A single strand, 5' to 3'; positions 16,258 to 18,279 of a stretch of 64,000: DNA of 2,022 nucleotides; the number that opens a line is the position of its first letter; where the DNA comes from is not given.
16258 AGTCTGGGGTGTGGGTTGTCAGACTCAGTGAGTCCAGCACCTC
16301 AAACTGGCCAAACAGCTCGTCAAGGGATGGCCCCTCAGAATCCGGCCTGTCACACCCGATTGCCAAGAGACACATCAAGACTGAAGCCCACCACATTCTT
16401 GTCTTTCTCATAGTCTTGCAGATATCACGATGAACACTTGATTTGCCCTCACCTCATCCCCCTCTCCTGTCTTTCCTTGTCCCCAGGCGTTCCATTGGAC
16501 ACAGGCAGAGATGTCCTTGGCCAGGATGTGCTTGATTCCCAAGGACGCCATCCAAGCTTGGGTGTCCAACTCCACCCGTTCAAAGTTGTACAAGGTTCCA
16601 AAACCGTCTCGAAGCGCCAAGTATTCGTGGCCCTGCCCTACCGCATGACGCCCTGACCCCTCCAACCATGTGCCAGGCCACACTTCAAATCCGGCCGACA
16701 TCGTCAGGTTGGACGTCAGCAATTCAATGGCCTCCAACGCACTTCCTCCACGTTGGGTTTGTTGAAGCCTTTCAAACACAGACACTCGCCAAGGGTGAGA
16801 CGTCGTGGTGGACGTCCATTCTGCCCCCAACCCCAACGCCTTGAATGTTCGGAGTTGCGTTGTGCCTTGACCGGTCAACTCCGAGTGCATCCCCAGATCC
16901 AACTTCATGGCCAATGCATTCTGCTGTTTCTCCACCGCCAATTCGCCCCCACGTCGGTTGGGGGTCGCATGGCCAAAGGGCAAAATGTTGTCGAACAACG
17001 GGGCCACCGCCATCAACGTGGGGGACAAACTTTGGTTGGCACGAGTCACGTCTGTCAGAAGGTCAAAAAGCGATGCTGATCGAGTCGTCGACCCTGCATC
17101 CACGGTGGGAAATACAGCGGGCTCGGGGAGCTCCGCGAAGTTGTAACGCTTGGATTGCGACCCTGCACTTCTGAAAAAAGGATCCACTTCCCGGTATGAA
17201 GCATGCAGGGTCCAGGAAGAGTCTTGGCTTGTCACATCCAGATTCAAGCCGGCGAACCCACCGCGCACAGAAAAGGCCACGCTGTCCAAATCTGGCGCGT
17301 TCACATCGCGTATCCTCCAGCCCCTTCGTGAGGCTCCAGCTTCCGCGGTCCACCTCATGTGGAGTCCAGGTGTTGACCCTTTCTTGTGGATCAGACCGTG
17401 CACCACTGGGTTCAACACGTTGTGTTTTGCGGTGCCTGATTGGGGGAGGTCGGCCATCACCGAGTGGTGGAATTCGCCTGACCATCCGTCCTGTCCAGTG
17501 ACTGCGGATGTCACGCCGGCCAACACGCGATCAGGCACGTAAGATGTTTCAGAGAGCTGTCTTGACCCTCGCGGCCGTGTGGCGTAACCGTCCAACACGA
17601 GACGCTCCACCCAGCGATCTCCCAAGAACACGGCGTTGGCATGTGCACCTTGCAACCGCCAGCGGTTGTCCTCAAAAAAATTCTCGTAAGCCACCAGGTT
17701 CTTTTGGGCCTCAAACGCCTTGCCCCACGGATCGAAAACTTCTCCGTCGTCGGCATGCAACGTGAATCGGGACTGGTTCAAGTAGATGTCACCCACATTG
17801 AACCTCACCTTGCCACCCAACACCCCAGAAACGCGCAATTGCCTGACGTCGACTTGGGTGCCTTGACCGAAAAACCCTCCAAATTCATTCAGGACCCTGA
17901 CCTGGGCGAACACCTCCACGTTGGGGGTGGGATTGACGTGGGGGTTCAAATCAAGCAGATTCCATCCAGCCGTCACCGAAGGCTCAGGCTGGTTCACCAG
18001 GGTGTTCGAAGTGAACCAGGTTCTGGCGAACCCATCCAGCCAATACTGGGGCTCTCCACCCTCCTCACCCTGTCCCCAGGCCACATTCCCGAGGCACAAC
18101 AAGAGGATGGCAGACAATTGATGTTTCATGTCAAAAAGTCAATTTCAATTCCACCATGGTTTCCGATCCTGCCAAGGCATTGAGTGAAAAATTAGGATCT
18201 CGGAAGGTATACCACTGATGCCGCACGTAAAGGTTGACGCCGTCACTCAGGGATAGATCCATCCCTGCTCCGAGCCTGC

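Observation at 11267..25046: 13.8-kb sulfatase/glycosidase operon with no SusC/SusD pair and no regulator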

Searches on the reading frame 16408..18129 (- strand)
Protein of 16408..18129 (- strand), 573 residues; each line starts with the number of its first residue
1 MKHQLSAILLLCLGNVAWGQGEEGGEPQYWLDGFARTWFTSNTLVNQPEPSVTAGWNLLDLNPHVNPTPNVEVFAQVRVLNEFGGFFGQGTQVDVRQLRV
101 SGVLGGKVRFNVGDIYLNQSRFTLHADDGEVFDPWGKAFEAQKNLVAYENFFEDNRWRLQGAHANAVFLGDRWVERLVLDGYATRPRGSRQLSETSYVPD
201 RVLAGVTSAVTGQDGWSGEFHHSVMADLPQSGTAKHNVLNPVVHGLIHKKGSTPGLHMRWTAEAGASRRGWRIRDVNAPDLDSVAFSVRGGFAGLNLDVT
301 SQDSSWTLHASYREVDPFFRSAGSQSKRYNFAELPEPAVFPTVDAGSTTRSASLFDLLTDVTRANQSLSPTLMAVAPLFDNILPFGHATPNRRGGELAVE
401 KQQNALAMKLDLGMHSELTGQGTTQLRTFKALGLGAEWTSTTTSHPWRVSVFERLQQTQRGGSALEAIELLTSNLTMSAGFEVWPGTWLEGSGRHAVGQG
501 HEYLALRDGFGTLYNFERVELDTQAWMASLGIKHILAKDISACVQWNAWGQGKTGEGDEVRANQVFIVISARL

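Call 4: search_protein_families(library=pfam, proteins=[window:16408-18129:-], max_evalue=0.1)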
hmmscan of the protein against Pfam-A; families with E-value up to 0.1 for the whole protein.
window:16408-18129:- (573 aa): 0 families

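Call 7: search_protein_families(library=ncbifam, proteins=[window:16408-18129:-], max_evalue=0.1)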
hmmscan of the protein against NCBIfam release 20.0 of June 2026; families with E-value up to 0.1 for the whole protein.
window:16408-18129:- (573 aa): 0 families

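Call 9: find_homologous_proteins(query=window:16408-18129:-, max_evalue=0.001)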
Query window:16408-18129:- (573 aa): 22 proteins with E <= 0.001 among 8000 candidates.
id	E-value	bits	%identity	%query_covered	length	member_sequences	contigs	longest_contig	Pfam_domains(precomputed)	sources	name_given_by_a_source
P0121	0.0e+0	1256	95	100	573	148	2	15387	-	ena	-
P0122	0.0e+0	1174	88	100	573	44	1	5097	-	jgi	-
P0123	0.0e+0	1058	79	100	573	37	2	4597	-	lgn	-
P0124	4.5e-236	803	62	100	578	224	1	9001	-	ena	-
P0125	2.9e-232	791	61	100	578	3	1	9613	-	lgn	-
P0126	4.2e-232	790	61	100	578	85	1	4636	-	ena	-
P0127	9.5e-231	786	60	100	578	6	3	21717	-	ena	-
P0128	1.5e-225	768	60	100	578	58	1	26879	-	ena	-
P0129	5.8e-224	763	60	99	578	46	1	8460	-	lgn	-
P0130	1.6e-222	758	59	100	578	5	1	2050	-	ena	-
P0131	7.6e-221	753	59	100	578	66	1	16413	-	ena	-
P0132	1.7e-202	692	58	92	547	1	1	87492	-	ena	-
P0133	1.7e-143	498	45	99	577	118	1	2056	-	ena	-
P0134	4.5e-96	341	33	99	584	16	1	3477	-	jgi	jgi:hypothetical protein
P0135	7.8e-95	337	32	99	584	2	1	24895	-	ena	-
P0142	3.2e-42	163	26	92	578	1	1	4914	-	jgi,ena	-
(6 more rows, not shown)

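Call 24: search_solved_structures(query=A2, max_evalue=10)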
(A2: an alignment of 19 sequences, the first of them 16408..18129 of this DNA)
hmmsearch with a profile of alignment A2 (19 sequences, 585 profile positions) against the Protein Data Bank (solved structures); distinct sequences matched with E-value up to 10: 0.

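Call 32: predict_structure(alignment_id=A2)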
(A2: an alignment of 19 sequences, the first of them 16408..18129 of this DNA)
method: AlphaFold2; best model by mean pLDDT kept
length: 573 residues; sequences in the alignment: 19
mean_pLDDT: 61.0   pTM: 0.59
mean pLDDT of the five models: 61.0, 59.9, 57.2, 51.0, 49.2
residues with pLDDT >= 90: 20; 70-90: 212; 50-70: 151; < 50: 190
segments of 3 or more residues with pLDDT < 50: 1-25, 43-52, 85-90, 117-160, 187-199, 231-234, 281-284, 322-390, 419-423, 507-512, 571-573
pLDDT, mean of each block of 10 residues (from residue 1): 38 32 46 55 47 56 68 67 50 59 69 50 31 45 39 32 70 80 52 38 74 84 68 56 82 88 77 55 59 85 88 71 35 27 25 29 26 39 35 79 88 72 65 89 84 84 70 82 87 78 55 61 76 78 74 66 65 44
secondary structure, 60 per line:
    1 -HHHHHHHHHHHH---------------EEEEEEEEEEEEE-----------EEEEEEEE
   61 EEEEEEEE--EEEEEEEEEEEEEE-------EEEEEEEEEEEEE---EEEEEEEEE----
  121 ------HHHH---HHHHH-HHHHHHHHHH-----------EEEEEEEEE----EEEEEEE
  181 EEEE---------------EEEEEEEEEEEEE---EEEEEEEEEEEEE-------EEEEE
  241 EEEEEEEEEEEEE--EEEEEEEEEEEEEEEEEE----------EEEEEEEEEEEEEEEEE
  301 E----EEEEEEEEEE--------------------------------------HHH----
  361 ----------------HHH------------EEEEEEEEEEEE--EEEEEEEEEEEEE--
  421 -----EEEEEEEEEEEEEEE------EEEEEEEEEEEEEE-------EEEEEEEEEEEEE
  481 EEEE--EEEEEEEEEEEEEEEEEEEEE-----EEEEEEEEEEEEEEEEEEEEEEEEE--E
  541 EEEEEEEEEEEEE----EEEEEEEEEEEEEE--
elements in order: H2-13 E29-41 E53-68 E71-84 E92-104 E108-116 H127-130 H134-138 H140-149 E161-169 E174-184 E200-212 E216-228 E236-253 E256-273 E284-301 E306-315 E392-403 E406-418 E426-440 E447-460 E468-484 E487-507 E513-537 E540-553 E558-571

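Call 35: fold_search(model_id=the predicted structure, library=pdb)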
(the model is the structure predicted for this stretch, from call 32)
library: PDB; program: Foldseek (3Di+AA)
matches with E <= 10: 731; with E <= 0.001: 33
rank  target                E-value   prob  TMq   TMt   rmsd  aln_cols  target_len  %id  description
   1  8agd_A                6.4e-06  1.00  0.28  0.18  19.4       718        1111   10  Full SDBC and SOD assembly (released 2023-04-12)
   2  8ae1_A                1.5e-05  1.00  0.28  0.19  19.3       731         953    9  Structure of trimeric SlpA outer membrane protein (released 2022-11-30)
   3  9a39_MODEL_1_A        2.5e-05  1.00  0.36  0.28  14.9       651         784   10  Model of E. coli LptD by in-cell photo-crosslinking MS and deep learning (released 2023-02-24)
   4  5ixm_G                2.5e-05  1.00  0.27  0.29  14.9       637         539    8  The LPS Transporter LptDE from Yersinia pestis, core complex (released 2016-05-18)
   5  9fw9_D                3.0e-05  1.00  0.24  0.21  22.3       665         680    8  Cryo-EM structure of the type 1 pilus assembly platform as part of the FimA-bound chaperone-usher pilus complex (FimDH (released 2025-06-04)
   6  7omm_A                3.5e-05  1.00  0.31  0.27  15.6       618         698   10  Cryo-EM structure of N. gonorhoeae LptDE in complex with ProMacrobodies (MBPs have not been built de novo) (released 2022-05-04)
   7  7zgx_A                8.4e-05  1.00  0.28  0.20  19.1       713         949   10  S-layer Deinoxanthin Binding Complex, C1 symmetry (released 2022-07-13)
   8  5ldv                  9.3e-05  1.00  0.27  0.34  12.8       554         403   13  Crystal Structures of MOMP from Campylobacter jejuni (released 2016-10-26)
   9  6r2q_B                1.1e-04  1.00  0.39  0.36  13.1       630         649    8  Structure of the Mtr complex (released 2020-04-22)
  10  4rhb_C                1.2e-04  1.00  0.27  0.28  16.3       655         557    9  Crystal structure of the lipopolysaccharide assembly complex LptD-LptE from the Escherichia coli outer membrane (released 2015-08-26)
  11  9fz5_A                1.3e-04  1.00  0.28  0.23  15.0       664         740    9  Cryo-EM structure of LptDE-YedD complex from Escherichia Coli (released 2025-04-09)
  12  4afk                  1.4e-04  1.00  0.28  0.35  13.4       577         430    9  In meso structure of alginate transporter, AlgE, from Pseudomonas aeruginosa, PAO1 (released 2013-02-06)
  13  5ldt_A                1.5e-04  1.00  0.26  0.33  13.4       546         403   13  Crystal Structures of MOMP from Campylobacter jejuni (released 2016-10-26)
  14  3fip_A                1.6e-04  0.99  0.23  0.27  19.8       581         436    7  Crystal structure of Usher PapC translocation pore (released 2009-09-08)
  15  4rhb_A                1.8e-04  1.00  0.28  0.29  15.5       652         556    8  Crystal structure of the lipopolysaccharide assembly complex LptD-LptE from the Escherichia coli outer membrane (released 2015-08-26)
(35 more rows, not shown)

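Call 38: search_protein_representatives(alignment_id=A2)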
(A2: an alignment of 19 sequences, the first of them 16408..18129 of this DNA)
Query: 19 sequences, 585 profile positions. Proteins with E-value up to 0.001 (for the whole library): 606; up to 1e-10: 412; up to 1e-30: 252. The best 150 are listed.
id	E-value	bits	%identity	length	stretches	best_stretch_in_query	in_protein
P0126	4.1e-274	926.9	-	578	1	1-585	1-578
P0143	1.6e-187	641.0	-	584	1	11-585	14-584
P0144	4.7e-184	629.6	-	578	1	16-585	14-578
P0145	5.2e-158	543.6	-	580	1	8-583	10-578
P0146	4.4e-142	491.0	-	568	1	8-584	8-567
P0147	6.4e-142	490.4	-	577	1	22-585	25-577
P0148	3.4e-136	471.6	-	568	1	8-584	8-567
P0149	3.2e-130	451.8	-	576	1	25-583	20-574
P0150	6.9e-128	444.1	-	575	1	10-584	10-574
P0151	1.2e-124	433.4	-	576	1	7-585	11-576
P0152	9.1e-123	427.2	-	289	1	1-289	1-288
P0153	2.9e-122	425.6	-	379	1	208-585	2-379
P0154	4.7e-122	424.9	-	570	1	8-584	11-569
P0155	8.4e-122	424.0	-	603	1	25-566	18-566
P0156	2.5e-121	422.5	-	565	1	26-584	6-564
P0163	1.9e-118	412.9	-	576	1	9-585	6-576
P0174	9.5e-115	400.7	-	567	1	26-583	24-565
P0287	1.8e-72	261.1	-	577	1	28-583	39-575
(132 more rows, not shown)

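Call 62: find_encoding_contigs(protein=P0142, flank=10000, max_places=3)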
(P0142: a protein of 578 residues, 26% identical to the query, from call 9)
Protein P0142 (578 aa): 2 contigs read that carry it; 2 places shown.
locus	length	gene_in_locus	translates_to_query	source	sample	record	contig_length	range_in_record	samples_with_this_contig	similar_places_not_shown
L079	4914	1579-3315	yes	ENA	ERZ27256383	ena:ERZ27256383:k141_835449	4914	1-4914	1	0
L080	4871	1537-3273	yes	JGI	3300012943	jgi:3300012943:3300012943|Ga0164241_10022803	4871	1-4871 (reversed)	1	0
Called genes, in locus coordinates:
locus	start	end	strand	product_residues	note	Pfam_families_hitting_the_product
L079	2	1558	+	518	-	?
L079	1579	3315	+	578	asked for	-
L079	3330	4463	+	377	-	-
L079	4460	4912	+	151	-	?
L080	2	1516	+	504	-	?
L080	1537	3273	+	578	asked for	-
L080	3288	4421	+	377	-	-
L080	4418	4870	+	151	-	?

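Call 63: find_encoding_contigs(protein=P0287, flank=10000, max_places=3)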
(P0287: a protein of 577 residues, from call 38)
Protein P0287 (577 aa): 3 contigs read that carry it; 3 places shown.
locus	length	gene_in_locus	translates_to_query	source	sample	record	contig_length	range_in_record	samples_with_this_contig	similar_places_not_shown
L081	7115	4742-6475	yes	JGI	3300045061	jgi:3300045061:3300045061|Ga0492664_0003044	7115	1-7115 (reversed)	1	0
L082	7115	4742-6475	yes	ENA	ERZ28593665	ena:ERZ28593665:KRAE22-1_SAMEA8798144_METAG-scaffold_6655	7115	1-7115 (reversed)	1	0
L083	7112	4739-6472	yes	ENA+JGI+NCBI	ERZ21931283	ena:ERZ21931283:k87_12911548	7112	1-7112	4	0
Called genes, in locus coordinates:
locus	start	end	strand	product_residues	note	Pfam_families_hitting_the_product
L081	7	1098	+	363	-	PF02836:Glyco_hydro_2_C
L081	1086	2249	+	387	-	PF01757:Acyl_transf_3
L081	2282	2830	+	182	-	-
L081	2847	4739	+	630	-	-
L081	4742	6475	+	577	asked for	-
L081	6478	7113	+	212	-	?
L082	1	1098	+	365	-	?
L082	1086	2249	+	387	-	PF01757:Acyl_transf_3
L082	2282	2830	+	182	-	-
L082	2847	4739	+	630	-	-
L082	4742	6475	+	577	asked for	-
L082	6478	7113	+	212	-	?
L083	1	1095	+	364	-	?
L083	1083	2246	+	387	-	PF01757:Acyl_transf_3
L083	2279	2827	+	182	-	-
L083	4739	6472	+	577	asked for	-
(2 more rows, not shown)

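Call 66: find_encoding_contigs(protein=P0145, flank=10000, max_places=2)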
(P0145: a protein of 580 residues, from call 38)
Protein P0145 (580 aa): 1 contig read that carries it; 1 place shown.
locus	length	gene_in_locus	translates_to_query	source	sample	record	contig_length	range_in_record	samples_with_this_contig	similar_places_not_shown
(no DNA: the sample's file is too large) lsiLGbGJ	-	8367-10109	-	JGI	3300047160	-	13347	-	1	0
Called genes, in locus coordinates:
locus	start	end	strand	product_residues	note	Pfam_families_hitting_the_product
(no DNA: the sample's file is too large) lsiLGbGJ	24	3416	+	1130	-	PF13585:CHU_C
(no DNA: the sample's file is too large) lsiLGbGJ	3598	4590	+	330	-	PF01118:Semialdhyde_dh, PF22698:Semialdhyde_dhC_1, PF02774:Semialdhyde_dhC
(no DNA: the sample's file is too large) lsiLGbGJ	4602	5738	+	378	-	PF00202:Aminotran_3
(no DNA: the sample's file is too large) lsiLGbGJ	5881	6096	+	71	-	PF10262:Rdx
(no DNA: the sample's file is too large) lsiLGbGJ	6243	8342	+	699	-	-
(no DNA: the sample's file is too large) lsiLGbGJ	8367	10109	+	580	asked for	-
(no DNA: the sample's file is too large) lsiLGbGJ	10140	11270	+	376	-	-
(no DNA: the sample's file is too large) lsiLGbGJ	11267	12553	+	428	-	-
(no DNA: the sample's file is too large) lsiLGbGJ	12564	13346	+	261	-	?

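Call 67: find_encoding_contigs(protein=P0174, flank=10000, max_places=2)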
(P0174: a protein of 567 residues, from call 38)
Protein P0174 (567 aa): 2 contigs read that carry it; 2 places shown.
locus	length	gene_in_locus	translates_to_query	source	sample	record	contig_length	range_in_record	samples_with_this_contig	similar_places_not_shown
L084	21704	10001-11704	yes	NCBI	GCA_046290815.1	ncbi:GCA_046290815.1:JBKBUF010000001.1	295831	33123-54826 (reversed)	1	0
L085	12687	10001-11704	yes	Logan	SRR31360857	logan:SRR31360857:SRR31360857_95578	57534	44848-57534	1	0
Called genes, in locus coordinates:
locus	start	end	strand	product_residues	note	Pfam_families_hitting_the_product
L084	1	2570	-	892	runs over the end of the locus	PF19081:Ig_7 (faint), PF19408:PKD_6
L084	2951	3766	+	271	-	PF21294:Polysacc_lyase_14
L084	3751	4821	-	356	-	PF00356:LacI, PF13407:Peripla_BP_4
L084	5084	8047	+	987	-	PF05048:NosD (faint), PF13229:Beta_helix (faint), PF18962:Por_Secre_tail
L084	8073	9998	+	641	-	-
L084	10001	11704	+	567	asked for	-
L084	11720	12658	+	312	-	-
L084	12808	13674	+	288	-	-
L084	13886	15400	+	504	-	PF18962:Por_Secre_tail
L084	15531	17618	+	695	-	PF12708:Pect-lyase_RHGA_epim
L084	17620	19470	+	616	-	PF14488:DUF4434, PF18962:Por_Secre_tail (weak)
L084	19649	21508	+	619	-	PF14488:DUF4434, PF18962:Por_Secre_tail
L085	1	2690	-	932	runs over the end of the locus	PF19081:Ig_7 (faint), PF19408:PKD_6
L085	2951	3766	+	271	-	PF21294:Polysacc_lyase_14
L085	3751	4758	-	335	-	PF13407:Peripla_BP_4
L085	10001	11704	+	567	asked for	-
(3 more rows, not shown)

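Call 68: find_encoding_contigs(protein=P0151, flank=10000, max_places=2)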
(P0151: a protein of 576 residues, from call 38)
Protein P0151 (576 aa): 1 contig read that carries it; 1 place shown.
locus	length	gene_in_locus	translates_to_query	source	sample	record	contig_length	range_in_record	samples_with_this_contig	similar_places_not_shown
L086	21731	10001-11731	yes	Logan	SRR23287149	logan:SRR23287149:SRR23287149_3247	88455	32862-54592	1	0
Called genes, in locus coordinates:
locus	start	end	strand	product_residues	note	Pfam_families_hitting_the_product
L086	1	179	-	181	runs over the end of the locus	-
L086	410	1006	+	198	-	PF00440:TetR_N, PF16925:TetR_C_13, PF21993:TetR_C_13_2 (weak)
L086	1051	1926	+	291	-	PF00561:Abhydrolase_1, PF05057:DUF676 (weak), PF12146:Hydrolase_4, PF12697:Abhydrolase_6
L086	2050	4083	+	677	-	PF00686:CBM_20 (faint), PF16561:AMPK1_CBM (faint), PF03935:SKN1_KRE6_Sbg1 (weak), PF00722:Glyco_hydro_16, PF26113:GH16_XgeA, PF03935:SKN1_KRE6_Sbg1, PF18962:Por_Secre_tail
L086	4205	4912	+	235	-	PF00293:NUDIX, PF19368:WHD_AraR, PF21906:WHD_NrtR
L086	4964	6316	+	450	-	PF02836:Glyco_hydro_2_C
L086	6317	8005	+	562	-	PF00474:SSF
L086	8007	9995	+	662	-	-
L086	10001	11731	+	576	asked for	-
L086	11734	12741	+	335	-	-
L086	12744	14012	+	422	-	PF21582:CBM30 (weak), PF06452:CBM9_1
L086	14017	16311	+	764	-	PF00933:Glyco_hydro_3, PF01915:Glyco_hydro_3_C, PF14310:Fn3-like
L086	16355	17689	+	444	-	PF18962:Por_Secre_tail (weak)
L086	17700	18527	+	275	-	-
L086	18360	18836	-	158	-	-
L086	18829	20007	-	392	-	-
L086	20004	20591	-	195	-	PF04542:Sigma70_r2 (weak)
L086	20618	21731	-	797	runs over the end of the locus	-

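Call 70: find_encoding_contigs(protein=P0163, flank=10000, max_places=2)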
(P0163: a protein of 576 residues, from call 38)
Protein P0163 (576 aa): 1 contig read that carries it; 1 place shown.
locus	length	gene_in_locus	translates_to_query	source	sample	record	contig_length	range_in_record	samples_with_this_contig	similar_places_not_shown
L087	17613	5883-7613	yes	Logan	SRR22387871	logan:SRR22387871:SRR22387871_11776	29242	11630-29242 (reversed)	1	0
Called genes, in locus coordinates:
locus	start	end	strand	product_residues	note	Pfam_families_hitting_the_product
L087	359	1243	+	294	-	PF18962:Por_Secre_tail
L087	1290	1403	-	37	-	-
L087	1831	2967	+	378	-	-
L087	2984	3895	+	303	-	PF03935:SKN1_KRE6_Sbg1 (weak), PF00722:Glyco_hydro_16, PF26113:GH16_XgeA, PF03935:SKN1_KRE6_Sbg1 (weak)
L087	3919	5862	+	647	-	-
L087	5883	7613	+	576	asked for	-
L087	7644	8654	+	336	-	-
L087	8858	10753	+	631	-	PF07696:7TMR-DISMED2, PF07695:7TMR-DISM_7TM, PF12760:Zn_ribbon_IS1595 (weak)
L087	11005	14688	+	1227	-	PF05048:NosD (faint), PF13229:Beta_helix (faint), PF19081:Ig_7 (weak), PF13585:CHU_C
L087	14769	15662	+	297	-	PF13201:PCMD (faint), PF18962:Por_Secre_tail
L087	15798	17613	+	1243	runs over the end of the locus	PF06832:BiPBP_C (faint), PF19081:Ig_7, PF13573:SprB, PF13585:CHU_C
